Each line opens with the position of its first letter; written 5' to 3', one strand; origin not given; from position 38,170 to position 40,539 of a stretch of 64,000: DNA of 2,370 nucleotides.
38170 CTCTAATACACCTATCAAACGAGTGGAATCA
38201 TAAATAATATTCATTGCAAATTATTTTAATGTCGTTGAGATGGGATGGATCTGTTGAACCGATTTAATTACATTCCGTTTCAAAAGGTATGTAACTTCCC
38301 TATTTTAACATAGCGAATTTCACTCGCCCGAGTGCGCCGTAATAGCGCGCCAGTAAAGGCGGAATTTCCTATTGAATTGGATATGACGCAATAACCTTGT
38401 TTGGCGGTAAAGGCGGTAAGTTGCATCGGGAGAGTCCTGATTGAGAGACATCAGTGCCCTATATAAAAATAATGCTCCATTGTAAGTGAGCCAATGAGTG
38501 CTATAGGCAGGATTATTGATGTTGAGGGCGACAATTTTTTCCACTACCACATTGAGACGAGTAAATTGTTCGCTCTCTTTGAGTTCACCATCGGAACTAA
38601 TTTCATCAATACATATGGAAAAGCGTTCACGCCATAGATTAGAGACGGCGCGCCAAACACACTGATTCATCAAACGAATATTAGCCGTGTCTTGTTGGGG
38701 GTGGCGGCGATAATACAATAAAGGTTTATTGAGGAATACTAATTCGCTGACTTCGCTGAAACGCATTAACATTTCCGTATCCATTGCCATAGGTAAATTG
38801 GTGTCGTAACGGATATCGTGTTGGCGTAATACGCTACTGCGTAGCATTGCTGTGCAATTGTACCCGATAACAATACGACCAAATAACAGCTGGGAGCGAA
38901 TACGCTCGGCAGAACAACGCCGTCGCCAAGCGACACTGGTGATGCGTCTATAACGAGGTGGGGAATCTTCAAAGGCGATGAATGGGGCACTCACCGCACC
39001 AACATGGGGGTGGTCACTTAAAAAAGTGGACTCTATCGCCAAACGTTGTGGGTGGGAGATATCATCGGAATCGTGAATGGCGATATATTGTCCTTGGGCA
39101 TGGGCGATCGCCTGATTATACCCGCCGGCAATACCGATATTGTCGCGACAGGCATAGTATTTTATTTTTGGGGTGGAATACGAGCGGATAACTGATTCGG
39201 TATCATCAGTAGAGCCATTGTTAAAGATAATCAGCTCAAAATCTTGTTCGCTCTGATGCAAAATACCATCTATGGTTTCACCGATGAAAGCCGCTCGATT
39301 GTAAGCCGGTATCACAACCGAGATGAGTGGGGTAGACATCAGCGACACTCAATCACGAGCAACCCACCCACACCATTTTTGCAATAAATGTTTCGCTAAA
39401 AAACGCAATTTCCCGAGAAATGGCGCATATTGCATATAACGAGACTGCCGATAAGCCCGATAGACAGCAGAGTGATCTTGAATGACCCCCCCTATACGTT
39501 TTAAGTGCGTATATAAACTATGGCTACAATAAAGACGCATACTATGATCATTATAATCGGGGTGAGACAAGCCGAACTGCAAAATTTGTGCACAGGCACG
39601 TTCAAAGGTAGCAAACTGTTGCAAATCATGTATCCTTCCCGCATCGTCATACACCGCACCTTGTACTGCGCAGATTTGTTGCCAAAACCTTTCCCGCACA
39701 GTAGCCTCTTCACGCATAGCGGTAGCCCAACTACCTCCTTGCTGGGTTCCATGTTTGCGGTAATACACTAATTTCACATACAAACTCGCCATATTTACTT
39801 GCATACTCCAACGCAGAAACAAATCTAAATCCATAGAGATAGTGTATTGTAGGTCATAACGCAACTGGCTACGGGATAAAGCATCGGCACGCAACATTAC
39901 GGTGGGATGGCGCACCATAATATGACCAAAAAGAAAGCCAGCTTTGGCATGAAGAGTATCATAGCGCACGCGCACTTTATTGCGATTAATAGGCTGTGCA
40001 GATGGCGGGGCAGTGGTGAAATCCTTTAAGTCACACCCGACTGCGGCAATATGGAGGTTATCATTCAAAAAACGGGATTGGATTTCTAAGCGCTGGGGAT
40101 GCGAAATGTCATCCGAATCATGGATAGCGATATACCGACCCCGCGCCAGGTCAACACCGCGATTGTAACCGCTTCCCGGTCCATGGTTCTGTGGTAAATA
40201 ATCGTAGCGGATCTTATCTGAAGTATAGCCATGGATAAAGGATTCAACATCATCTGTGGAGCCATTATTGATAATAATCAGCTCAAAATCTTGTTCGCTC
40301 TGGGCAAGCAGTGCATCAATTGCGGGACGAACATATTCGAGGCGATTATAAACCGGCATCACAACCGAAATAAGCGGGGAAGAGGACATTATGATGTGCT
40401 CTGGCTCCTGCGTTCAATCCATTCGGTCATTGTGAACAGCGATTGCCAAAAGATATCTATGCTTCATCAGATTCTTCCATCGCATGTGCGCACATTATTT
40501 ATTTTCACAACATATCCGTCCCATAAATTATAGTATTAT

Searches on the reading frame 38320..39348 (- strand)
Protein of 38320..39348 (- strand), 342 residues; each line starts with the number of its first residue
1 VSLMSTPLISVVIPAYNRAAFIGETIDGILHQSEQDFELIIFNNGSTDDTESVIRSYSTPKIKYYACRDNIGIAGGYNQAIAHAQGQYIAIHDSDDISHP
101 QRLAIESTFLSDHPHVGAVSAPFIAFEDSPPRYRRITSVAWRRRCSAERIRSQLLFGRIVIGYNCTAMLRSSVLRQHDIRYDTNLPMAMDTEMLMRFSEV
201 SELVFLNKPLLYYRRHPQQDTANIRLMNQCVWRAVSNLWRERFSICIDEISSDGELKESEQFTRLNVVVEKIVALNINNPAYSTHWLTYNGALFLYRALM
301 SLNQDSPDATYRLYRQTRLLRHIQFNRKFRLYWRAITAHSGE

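Call 56: search_protein_families(library=pfam, proteins=[window:38320-39348:-], max_evalue=0.00001)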
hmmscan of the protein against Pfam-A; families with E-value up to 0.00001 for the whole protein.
window:38320-39348:- (342 aa): 3 families
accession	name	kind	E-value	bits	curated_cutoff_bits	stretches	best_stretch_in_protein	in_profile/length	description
PF00535.33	Glycos_transf_2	-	1e-32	113.8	23.3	1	10-176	1-166/168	Glycosyl transferase family 2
PF13641.12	Glyco_tranf_2_3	-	5.3e-15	56.5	27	1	9-121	3-121/230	Glycosyltransferase like family 2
PF10111.15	Glyco_tranf_2_2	-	5e-08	33.2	27.3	1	10-104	1-100/276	Glycosyltransferase like family 2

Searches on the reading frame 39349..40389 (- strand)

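Call 56: search_protein_families(library=pfam, proteins=[window:39349-40389:-], max_evalue=0.00001)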
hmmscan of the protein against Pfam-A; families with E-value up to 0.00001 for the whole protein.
window:39349-40389:- (346 aa): 3 families
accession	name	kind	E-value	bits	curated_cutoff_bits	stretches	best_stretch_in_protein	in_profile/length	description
PF00535.33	Glycos_transf_2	-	3.1e-29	102.5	23.3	1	8-125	1-121/168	Glycosyl transferase family 2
PF13641.12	Glyco_tranf_2_3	-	8.7e-12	46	27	1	7-169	3-175/230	Glycosyltransferase like family 2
PF10111.15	Glyco_tranf_2_2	-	1.5e-08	34.9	27.3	1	8-106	1-104/276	Glycosyltransferase like family 2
